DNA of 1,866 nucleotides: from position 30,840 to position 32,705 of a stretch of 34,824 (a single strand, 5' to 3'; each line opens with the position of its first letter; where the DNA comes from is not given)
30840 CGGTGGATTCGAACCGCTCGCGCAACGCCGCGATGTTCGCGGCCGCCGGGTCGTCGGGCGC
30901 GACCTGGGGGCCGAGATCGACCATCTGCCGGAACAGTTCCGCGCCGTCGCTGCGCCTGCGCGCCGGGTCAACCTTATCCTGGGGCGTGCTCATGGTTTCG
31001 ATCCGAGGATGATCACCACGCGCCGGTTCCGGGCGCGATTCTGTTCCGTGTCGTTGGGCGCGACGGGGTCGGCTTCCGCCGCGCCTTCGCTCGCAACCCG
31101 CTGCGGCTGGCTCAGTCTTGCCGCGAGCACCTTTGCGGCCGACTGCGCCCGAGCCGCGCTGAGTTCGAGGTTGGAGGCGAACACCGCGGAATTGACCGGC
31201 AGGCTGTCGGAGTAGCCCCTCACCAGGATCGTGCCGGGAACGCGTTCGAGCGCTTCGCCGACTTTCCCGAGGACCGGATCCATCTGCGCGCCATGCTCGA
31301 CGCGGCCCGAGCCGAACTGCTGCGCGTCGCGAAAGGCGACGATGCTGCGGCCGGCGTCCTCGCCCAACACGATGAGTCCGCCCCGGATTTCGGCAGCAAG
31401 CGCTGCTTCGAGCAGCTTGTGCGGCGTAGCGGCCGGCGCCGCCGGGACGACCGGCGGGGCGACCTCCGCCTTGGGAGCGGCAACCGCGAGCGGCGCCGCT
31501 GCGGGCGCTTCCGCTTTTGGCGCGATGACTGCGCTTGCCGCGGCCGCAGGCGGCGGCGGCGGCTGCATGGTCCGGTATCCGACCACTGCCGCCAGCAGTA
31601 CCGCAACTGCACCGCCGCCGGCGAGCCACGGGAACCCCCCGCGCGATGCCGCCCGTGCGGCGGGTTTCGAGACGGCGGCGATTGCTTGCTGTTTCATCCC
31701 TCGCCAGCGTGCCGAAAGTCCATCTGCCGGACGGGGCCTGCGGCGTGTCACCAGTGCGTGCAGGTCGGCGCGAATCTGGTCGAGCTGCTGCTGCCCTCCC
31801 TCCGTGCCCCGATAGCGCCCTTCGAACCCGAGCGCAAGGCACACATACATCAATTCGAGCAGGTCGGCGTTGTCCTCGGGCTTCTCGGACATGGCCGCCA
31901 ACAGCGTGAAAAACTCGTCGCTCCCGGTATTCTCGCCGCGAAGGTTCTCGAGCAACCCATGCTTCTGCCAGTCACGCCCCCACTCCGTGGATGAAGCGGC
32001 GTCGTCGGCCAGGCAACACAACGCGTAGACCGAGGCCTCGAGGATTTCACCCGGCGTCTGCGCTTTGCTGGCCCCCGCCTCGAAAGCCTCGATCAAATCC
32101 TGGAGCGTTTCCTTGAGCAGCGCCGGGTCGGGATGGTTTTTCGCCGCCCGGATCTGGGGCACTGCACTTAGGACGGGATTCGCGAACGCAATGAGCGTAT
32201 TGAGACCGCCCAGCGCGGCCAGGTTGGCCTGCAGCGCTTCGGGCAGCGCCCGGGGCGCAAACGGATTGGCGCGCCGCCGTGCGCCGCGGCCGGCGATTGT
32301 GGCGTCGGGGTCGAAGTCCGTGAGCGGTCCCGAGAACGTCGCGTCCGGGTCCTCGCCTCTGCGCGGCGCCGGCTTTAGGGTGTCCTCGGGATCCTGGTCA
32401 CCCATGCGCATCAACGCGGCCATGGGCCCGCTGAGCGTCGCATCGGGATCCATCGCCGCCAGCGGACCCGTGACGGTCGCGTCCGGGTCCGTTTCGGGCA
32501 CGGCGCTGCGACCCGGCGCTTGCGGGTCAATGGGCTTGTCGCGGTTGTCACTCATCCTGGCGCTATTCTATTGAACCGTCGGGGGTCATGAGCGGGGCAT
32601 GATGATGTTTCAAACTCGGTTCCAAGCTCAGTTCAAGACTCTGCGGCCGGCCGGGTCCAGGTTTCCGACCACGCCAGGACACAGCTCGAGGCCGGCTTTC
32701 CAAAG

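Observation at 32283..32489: Five DP[DE]xT repeats in the cytoplasmic N-terminal extension of the TssL-like protein: candidate multi-site phospho-threonine acceptor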

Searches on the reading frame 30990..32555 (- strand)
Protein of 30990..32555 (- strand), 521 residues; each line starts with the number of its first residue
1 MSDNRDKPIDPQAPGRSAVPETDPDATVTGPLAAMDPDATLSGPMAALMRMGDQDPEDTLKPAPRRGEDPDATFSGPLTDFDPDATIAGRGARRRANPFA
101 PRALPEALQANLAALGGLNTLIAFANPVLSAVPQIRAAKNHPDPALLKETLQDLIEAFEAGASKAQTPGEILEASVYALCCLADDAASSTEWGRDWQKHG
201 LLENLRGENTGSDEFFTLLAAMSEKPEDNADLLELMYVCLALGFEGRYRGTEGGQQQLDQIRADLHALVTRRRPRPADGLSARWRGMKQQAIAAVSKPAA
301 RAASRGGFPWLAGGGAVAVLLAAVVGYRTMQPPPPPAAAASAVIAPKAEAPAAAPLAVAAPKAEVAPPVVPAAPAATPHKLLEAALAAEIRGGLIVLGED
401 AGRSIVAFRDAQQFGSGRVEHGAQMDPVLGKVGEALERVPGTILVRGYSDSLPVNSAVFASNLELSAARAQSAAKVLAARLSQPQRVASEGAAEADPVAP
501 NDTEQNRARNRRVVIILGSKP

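Call 6: search_protein_families(library=pfam, proteins=[window:30990-32555:-], max_evalue=0.01)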
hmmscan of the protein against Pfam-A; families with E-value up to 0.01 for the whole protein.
window:30990-32555:- (521 aa): 2 families
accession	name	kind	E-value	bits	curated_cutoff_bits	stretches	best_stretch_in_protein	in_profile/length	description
PF09850.14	DotU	-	3.6e-51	174.1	27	1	121-329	2-204/205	Type VI secretion system protein DotU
PF00691.25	OmpA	-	5.7e-10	39.9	27.2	1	428-511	16-98/98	OmpA family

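Call 10: find_homologous_proteins(query=window:30990-32555:-, max_evalue=1e-10)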
Query window:30990-32555:- (521 aa): 462 proteins with E <= 1e-10 among 8000 candidates; the best 120 are listed.
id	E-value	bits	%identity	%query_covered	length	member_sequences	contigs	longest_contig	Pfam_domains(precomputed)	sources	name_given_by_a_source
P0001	1.9e-181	623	54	100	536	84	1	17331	PF00691.26,PF09850.15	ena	-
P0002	9.1e-181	620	59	100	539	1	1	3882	PF00691.26,PF09850.15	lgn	-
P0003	6.1e-174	598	57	99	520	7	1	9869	PF00691.26,PF09850.15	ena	-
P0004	4.1e-173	595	55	100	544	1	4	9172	PF00691.26,PF09850.15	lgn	-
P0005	1.4e-171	590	57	100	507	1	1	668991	PF00691.26,PF09850.15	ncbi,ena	-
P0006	8.3e-170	584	57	95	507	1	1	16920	PF00691.26,PF09850.15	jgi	jgi:type VI secretion system protein ImpK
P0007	8.8e-170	584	57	94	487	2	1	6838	PF00691.26,PF09850.15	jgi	-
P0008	2.4e-167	576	57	96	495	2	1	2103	PF00691.26,PF09850.15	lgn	-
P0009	4.8e-167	575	59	96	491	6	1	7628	PF00691.26,PF09850.15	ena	-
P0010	8.3e-167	574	58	95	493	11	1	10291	PF00691.26,PF09850.15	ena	-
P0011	1.2e-165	571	58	94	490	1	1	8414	PF00691.26,PF09850.15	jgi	jgi:type VI secretion system protein ImpK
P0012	2.3e-163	563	58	92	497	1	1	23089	PF00691.26,PF09850.15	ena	-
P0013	3.1e-163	563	55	94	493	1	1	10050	PF00691.26,PF09850.15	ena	-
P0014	4.9e-158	545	56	93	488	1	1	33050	PF09850.15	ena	-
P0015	4.4e-156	539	54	95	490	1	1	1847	PF00691.26,PF09850.15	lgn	-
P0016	5.5e-156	539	54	96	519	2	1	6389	PF00691.26,PF09850.15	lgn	-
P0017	1.9e-153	530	50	100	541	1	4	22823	PF00691.26,PF09850.15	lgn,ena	-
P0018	5.1e-152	526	52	96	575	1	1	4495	PF00691.26,PF09850.15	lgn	-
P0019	1.4e-151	524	52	96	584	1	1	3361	PF00691.26,PF09850.15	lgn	-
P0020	1.9e-151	524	53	96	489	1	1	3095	PF00691.26,PF09850.15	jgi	jgi:type VI secretion system protein ImpK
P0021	1.5e-150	521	52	96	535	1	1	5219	PF00691.26,PF09850.15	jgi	jgi:type VI secretion system protein ImpK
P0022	3.1e-149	516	51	96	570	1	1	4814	PF00691.26,PF09850.15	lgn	-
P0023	6.0e-148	512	57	84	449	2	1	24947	PF09850.15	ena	-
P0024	3.6e-147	510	51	96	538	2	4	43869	PF00691.26,PF09850.15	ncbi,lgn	-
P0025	7.0e-146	505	51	99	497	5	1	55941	PF00691.26,PF09850.15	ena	-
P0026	8.5e-146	505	50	99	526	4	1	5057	PF00691.26,PF09850.15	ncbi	-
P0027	1.5e-145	504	52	96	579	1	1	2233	PF00691.26,PF09850.15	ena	-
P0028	3.3e-144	500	51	96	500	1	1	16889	PF00691.26,PF09850.15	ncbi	-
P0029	9.3e-144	498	51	96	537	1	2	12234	PF00691.26,PF09850.15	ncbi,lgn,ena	-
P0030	5.0e-143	496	51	93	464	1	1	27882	PF00691.26,PF09850.15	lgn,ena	-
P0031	1.7e-142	494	49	95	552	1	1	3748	PF00691.26,PF09850.15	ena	-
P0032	2.8e-142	494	50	98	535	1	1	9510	PF00691.26,PF09850.15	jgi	-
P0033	5.6e-139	483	49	99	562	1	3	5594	PF00691.26,PF09850.15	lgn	-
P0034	6.6e-139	482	49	100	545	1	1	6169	PF00691.26,PF09850.15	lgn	-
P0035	1.2e-136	475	53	87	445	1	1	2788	PF00691.26,PF09850.15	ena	-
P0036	4.3e-136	473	49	99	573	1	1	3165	PF00691.26,PF09850.15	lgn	-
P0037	5.3e-136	473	45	97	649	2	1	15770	PF00691.26,PF09850.15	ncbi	ncbi:MAG: type IVB secretion system protein IcmH/DotU [Betaproteobacteria bacterium]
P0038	6.8e-134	466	48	99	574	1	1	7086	PF00691.26,PF09850.15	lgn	-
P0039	2.8e-133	464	56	52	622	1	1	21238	PF00691.26,PF09850.15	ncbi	-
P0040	2.2e-131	458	49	99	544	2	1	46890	PF00691.26,PF09850.15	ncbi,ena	-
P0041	1.6e-130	455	49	99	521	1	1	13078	PF00691.26,PF09850.15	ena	-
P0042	1.7e-129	451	51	64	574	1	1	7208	PF00691.26,PF09850.15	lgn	-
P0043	2.9e-129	451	49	93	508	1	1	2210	PF00691.26,PF09850.15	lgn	-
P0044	1.2e-128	449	50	96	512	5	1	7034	PF00691.26,PF09850.15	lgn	-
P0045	1.3e-128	448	48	99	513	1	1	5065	PF00691.26,PF09850.15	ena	-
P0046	5.9e-117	410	54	50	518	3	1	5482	PF00691.26,PF09850.15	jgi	-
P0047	3.3e-116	408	61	65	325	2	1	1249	PF00691.26,PF09850.15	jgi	jgi:type VI secretion system protein ImpK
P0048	3.1e-113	398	56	51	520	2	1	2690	PF00691.26,PF09850.15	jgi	jgi:type VI secretion system protein ImpK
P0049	8.8e-113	396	54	51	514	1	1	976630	PF00691.26,PF09850.15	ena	-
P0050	2.6e-112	395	56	50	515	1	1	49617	PF00691.26,PF09850.15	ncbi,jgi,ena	jgi:type VI secretion system protein ImpK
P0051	2.6e-112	395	54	51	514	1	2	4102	PF00691.26,PF09850.15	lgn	-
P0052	5.4e-112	394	50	54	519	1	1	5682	PF00691.26,PF09850.15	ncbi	-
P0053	2.1e-111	392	44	99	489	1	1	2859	PF00691.26,PF09850.15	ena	-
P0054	5.3e-111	390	56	51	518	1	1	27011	PF00691.26,PF09850.15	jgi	jgi:type VI secretion system protein ImpK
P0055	1.2e-110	389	53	51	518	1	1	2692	PF00691.26,PF09850.15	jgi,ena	-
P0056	8.0e-110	386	52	53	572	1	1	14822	PF00691.26,PF09850.15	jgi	jgi:type VI secretion system protein ImpK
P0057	1.2e-109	386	52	51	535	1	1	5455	PF00691.26,PF09850.15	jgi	jgi:type VI secretion system protein ImpK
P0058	4.5e-109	384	52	51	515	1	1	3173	PF00691.26,PF09850.15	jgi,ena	jgi:type VI secretion system protein ImpK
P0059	7.4e-109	383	55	51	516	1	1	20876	PF00691.26,PF09850.15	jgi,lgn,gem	-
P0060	9.0e-109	383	51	50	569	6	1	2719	PF00691.26,PF09850.15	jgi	-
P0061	4.4e-108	381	53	51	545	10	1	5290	PF00691.26,PF09850.15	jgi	jgi:type VI secretion system protein ImpK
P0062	1.2e-107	379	61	48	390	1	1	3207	PF09850.15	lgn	-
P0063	1.8e-107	379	54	50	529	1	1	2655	PF00691.26,PF09850.15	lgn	-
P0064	3.9e-107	378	50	51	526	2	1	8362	PF00691.26,PF09850.15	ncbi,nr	ncbi:MAG TPA: type IVB secretion system protein IcmH/DotU [Burkholderiales bacterium]|nr:type IVB se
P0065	8.2e-107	377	50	55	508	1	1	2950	PF00691.26,PF09850.15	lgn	-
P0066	6.1e-106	374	53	51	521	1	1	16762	PF00691.26,PF09850.15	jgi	jgi:type VI secretion system protein ImpK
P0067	7.0e-106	373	45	98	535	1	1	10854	PF00691.26,PF09850.15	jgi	jgi:type VI secretion system protein ImpK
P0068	1.2e-105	373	54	51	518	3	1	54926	PF00691.26,PF09850.15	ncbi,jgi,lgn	ncbi:MAG TPA: type IVB secretion system protein IcmH/DotU [Burkholderiales bacterium]|jgi:type VI se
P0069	1.7e-105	372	51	52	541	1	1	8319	PF00691.26,PF09850.15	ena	-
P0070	2.3e-105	372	42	26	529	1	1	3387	PF00691.26,PF09850.15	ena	-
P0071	2.7e-105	372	53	54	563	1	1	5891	PF00691.26,PF09850.15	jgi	jgi:type VI secretion system protein ImpK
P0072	6.3e-105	370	49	55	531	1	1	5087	PF00691.26,PF09850.15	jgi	-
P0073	8.7e-105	370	51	54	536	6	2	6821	PF00691.26,PF09850.15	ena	-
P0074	8.9e-105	370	52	51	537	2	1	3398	PF00691.26,PF09850.15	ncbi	-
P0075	2.0e-104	369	51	50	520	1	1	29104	PF00691.26,PF09850.15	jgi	jgi:type VI secretion system protein ImpK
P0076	4.8e-104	367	53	53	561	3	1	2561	PF00691.26,PF09850.15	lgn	-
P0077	5.7e-104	367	53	50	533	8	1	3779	PF00691.26,PF09850.15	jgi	-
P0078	1.1e-103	366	50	55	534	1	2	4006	PF00691.26,PF09850.15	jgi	jgi:type VI secretion system protein ImpK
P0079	1.1e-103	366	50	55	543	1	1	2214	PF00691.26,PF09850.15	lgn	-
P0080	1.5e-103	366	40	100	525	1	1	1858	PF00691.26,PF09850.15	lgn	-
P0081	5.9e-103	364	51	54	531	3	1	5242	PF00691.26,PF09850.15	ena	-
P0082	6.5e-103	364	51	50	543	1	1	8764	PF00691.26,PF09850.15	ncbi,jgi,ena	jgi:type VI secretion system protein ImpK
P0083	3.1e-102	361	49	55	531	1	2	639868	PF00691.26,PF09850.15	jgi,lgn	jgi:type VI secretion system protein ImpK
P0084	3.5e-102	361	52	53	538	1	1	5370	PF00691.26,PF09850.15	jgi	-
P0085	5.5e-102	361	42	96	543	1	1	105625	PF00691.26,PF09850.15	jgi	jgi:type VI secretion system protein ImpK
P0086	6.6e-102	360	52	50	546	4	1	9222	PF00691.26,PF09850.15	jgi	-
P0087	9.5e-102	360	57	56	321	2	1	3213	PF09850.15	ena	-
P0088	1.4e-101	359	42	95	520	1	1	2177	PF00691.26,PF09850.15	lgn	-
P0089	2.1e-101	359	50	54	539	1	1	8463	PF00691.26,PF09850.15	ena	-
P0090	2.4e-101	359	49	56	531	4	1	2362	PF00691.26,PF09850.15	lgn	-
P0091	2.8e-101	358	53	51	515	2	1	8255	PF00691.26,PF09850.15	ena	-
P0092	3.2e-101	358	53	51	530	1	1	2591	PF00691.26,PF09850.15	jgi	jgi:type VI secretion system protein ImpK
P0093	3.8e-101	358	49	55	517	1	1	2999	PF00691.26,PF09850.15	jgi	-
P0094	4.4e-101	358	43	96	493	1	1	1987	PF00691.26,PF09850.15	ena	-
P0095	5.1e-101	357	49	55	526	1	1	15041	PF00691.26,PF09850.15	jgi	-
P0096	6.5e-101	357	50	55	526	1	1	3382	PF00691.26,PF09850.15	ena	-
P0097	7.2e-101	357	51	51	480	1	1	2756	PF00691.26,PF09850.15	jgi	jgi:type VI secretion system protein ImpK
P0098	7.7e-101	357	51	51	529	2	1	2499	PF00691.26,PF09850.15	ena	-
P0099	1.2e-100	356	53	50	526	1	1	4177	PF00691.26,PF09850.15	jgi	-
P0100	1.7e-100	356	51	51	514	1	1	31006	PF00691.26,PF09850.15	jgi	jgi:type VI secretion system protein ImpK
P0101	2.0e-100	355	53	50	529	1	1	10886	PF00691.26,PF09850.15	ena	-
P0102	2.3e-100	355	50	54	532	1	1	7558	PF00691.26,PF09850.15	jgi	-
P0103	2.5e-100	355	42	99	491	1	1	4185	PF00691.26,PF09850.15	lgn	-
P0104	3.9e-100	355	49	51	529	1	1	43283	PF00691.26,PF09850.15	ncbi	-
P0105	4.4e-100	354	51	55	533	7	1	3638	PF00691.26,PF09850.15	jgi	jgi:type VI secretion system protein ImpK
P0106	5.0e-100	354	50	55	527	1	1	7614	PF00691.26,PF09850.15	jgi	jgi:type VI secretion system protein ImpK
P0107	5.2e-100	354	41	99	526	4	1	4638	PF00691.26,PF09850.15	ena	-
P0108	6.3e-100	354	49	55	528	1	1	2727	PF00691.26,PF09850.15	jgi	jgi:type VI secretion system protein ImpK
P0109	6.5e-100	354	52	51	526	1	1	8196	PF00691.26,PF09850.15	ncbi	-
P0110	6.7e-100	354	55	40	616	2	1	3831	PF00691.26,PF09850.15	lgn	-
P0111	9.4e-100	353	43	96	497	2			PF00691.26,PF09850.15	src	-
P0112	1.4e-99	353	48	56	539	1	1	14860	PF00691.26,PF09850.15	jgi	jgi:type VI secretion system protein ImpK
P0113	1.8e-99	352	52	51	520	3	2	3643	PF00691.26,PF09850.15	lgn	-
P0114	1.8e-99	352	50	55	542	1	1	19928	PF00691.26,PF09850.15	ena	-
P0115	1.9e-99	352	47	54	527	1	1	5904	PF00691.26,PF09850.15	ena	-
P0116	2.0e-99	352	48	55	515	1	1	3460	PF00691.26,PF09850.15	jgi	-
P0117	2.8e-99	352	42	96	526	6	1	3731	PF00691.26,PF09850.15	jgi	-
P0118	3.1e-99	352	40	100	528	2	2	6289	PF00691.26,PF09850.15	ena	-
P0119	4.6e-99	351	41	99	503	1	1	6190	PF00691.26,PF09850.15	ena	-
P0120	7.8e-99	350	42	99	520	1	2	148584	PF00691.26,PF09850.15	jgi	jgi:type VI secretion system protein ImpK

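Call 12: find_encoding_contigs(protein=P0005, flank=10000, max_places=2)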
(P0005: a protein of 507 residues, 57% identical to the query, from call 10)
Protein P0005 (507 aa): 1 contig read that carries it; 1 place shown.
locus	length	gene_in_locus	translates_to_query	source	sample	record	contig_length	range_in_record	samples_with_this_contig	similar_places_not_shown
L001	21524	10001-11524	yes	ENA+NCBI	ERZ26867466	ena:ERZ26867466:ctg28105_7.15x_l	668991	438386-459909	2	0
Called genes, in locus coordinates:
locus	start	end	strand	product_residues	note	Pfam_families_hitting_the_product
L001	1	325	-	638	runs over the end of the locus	PF01555:N6_N4_Mtase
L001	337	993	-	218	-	PF14335:DUF4391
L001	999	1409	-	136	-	-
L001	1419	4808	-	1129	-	PF00176:SNF2-rel_dom, PF00270:DEAD (faint), PF04851:ResIII (faint), PF00271:Helicase_C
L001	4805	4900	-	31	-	-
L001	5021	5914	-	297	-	PF02826:2-Hacid_dh_C (weak), PF03446:NAD_binding_2, PF03807:F420_oxidored (weak), PF14833:NAD_binding_11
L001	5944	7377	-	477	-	PF00171:Aldedh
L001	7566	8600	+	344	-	PF00691:OmpA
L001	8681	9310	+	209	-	PF00849:PseudoU_synth_2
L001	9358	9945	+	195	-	-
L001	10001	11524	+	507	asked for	PF09850:DotU, PF00691:OmpA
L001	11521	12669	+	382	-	PF14331:IcmF-related_N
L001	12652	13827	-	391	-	PF00561:Abhydrolase_1, PF12146:Hydrolase_4, PF12697:Abhydrolase_6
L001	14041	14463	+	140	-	-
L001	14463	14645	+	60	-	-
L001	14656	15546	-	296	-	PF00126:HTH_1, PF03466:LysR_substrate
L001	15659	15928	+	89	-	PF06568:YjiS-like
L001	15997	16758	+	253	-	PF00106:adh_short, PF08659:KR, PF01370:Epimerase (faint), PF13561:adh_short_C2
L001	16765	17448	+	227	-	PF09335:VTT_dom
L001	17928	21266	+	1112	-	PF00536:SAM_1, PF07647:SAM_2, PF00211:Guanylate_cyc, PF13191:AAA_16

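Call 13: find_encoding_contigs(protein=P0049, flank=10000, max_places=2)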
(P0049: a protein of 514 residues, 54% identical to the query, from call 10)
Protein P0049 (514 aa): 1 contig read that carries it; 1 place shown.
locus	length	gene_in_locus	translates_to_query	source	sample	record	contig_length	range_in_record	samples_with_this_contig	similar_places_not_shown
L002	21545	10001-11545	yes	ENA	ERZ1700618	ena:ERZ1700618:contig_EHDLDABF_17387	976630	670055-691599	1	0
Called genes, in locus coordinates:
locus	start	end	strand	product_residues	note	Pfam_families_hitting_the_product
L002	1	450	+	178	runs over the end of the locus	PF04279:IspA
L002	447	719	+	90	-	PF01722:BolA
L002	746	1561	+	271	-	PF13624:SurA_N_3 (weak), PF13145:Rotamase_2, PF13616:Rotamase_3, PF00639:Rotamase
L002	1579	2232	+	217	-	PF13302:Acetyltransf_3, PF00583:Acetyltransf_1 (weak)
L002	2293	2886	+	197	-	PF01625:PMSR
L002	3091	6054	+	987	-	PF05359:DUF748, PF00691:OmpA (faint), PF05359:DUF748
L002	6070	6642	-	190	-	PF13511:DUF4124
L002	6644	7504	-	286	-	PF24827:AstE_AspA_cat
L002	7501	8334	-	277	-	PF05013:FGase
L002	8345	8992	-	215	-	PF13489:Methyltransf_23 (weak), PF01209:Ubie_methyltran (weak), PF01728:FtsJ (weak), PF13847:Methyltransf_31 (weak), PF08241:Methyltransf_11, PF08242:Methyltransf_12 (weak), PF13649:Methyltransf_25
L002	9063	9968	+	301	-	PF18029:Glyoxalase_6 (faint), PF13669:Glyoxalase_4 (faint), PF00903:Glyoxalase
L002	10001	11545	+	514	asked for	PF09850:DotU, PF00691:OmpA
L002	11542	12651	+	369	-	PF14331:IcmF-related_N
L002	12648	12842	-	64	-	PF04384:Fe-S_assembly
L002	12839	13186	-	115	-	PF00111:Fer2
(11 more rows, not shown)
